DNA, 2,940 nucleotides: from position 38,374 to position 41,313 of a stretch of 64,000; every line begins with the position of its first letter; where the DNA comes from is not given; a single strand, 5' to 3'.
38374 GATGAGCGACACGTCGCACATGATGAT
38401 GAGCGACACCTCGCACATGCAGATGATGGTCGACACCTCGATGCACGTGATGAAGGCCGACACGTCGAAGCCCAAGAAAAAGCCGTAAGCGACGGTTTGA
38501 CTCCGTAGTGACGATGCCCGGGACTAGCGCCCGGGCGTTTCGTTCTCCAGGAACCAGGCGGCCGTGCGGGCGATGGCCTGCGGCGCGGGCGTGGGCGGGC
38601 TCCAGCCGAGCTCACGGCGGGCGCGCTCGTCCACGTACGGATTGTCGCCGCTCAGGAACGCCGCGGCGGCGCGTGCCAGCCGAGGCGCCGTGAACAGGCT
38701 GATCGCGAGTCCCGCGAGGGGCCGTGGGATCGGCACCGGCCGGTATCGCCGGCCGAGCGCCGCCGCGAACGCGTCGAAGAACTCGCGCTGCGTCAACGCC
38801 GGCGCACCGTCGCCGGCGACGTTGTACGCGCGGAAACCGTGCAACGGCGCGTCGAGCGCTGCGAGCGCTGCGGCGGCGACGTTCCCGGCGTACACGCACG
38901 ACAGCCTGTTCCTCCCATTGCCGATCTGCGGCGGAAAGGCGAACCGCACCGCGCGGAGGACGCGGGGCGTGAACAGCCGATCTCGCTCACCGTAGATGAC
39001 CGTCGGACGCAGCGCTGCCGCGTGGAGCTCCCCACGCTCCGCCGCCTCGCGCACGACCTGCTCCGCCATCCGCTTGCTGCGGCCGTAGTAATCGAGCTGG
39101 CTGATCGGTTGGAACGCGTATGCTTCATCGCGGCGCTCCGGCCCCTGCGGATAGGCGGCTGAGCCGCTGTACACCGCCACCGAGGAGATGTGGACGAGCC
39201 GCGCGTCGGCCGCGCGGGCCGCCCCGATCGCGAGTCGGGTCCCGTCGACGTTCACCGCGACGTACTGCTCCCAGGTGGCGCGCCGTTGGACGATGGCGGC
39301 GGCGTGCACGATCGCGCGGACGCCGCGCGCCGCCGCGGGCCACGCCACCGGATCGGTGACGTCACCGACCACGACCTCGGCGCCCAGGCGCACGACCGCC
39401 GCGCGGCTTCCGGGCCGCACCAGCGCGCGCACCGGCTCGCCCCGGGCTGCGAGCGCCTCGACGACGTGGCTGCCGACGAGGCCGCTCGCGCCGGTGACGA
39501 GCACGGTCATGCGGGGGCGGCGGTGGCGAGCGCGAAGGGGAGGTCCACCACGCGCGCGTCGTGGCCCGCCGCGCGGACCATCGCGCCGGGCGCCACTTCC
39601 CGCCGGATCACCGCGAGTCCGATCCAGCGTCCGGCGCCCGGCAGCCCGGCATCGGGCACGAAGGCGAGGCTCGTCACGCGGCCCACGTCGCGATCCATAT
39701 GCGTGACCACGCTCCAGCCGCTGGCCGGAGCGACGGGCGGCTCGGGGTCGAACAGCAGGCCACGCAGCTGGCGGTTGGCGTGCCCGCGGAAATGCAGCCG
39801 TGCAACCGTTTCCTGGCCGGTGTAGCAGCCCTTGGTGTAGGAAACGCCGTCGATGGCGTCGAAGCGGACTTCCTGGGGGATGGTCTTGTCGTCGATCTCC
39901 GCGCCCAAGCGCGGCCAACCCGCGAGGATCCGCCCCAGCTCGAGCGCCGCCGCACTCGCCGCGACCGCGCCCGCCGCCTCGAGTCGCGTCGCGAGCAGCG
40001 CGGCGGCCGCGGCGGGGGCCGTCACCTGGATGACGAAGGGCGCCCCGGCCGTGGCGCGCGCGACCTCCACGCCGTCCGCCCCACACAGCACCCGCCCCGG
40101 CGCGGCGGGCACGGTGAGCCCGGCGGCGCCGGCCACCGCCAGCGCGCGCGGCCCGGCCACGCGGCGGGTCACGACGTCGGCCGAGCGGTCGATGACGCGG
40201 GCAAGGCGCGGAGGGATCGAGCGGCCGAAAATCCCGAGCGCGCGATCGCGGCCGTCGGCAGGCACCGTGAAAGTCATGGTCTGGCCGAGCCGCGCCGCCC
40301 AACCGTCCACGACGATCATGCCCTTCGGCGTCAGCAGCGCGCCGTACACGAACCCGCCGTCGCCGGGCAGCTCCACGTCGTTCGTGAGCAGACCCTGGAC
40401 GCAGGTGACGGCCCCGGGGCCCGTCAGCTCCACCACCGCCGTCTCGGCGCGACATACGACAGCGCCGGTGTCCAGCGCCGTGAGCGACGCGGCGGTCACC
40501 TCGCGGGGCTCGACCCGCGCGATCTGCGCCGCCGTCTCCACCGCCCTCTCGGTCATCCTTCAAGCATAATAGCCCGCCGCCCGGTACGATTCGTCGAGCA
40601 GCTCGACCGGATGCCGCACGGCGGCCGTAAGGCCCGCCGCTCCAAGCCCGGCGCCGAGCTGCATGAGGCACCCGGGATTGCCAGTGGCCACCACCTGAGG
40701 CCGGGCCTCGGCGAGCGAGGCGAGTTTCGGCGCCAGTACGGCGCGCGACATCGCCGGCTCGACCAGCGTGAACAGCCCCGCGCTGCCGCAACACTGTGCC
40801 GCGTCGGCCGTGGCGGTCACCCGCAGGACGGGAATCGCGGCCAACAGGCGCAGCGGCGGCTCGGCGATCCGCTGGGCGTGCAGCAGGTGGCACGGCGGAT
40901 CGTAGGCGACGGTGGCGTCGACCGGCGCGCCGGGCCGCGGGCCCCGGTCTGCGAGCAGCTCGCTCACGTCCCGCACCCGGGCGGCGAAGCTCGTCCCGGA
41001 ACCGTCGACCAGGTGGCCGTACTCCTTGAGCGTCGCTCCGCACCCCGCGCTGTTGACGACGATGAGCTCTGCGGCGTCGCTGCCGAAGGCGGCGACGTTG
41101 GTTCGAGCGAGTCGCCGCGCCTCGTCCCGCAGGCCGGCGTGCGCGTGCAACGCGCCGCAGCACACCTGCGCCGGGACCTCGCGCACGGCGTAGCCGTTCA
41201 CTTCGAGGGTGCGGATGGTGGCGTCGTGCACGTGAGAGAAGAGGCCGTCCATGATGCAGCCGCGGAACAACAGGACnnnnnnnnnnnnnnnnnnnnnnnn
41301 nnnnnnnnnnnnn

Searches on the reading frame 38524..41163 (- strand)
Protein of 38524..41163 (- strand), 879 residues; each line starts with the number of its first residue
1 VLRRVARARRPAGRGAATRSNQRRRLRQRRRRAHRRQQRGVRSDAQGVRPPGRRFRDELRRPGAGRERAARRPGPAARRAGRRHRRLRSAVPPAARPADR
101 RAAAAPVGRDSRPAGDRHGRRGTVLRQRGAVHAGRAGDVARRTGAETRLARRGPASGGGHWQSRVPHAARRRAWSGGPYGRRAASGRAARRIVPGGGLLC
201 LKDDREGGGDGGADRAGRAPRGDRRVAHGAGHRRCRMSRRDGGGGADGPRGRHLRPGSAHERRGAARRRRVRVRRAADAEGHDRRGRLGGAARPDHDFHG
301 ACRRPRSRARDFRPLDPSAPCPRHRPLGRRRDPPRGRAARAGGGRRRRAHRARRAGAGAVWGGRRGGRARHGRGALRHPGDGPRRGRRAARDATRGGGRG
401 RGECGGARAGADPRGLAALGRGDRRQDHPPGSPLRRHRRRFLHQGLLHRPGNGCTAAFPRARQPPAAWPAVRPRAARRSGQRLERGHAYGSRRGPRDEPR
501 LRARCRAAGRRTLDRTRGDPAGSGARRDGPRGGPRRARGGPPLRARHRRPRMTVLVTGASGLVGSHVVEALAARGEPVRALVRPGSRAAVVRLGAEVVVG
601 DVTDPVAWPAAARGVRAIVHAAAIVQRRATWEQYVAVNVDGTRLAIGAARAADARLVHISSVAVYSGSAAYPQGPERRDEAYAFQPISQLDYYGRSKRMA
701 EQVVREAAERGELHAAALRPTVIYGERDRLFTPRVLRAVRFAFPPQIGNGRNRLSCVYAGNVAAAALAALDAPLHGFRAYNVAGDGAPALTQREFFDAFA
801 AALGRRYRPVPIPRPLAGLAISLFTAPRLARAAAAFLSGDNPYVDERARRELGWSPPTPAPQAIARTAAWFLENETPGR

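Call 69: search_protein_families(library=pfam, proteins=[window:38524-41163:-], max_evalue=0.001)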
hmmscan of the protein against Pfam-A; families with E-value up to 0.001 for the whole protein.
window:38524-41163:- (879 aa): 7 families
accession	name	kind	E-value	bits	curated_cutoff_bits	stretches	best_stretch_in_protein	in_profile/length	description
PF01370.27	Epimerase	-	6.7e-34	117.8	20.9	1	554-783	1-240/240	NAD dependent epimerase/dehydratase family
PF01073.25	3Beta_HSD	-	6.9e-30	104.5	22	1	555-770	1-229/280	3-beta hydroxysteroid dehydrogenase/isomerase family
PF07993.18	NAD_binding_4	-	2.6e-19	69.8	20.1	1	607-727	81-211/258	Male sterility protein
PF04321.23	RmlD_sub_bind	-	1.2e-15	57.8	27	1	552-739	1-167/287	RmlD substrate binding domain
PF13460.12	NAD_binding_10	-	1e-14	55.3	27.2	1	558-720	1-143/184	NAD(P)H-binding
PF16363.11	GDP_Man_Dehyd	-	6e-12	46.1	27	1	555-861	1-326/332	GDP-mannose 4,6 dehydratase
PF05368.20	NmrA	-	1.6e-08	35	27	1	552-623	3-78/298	NmrA-like family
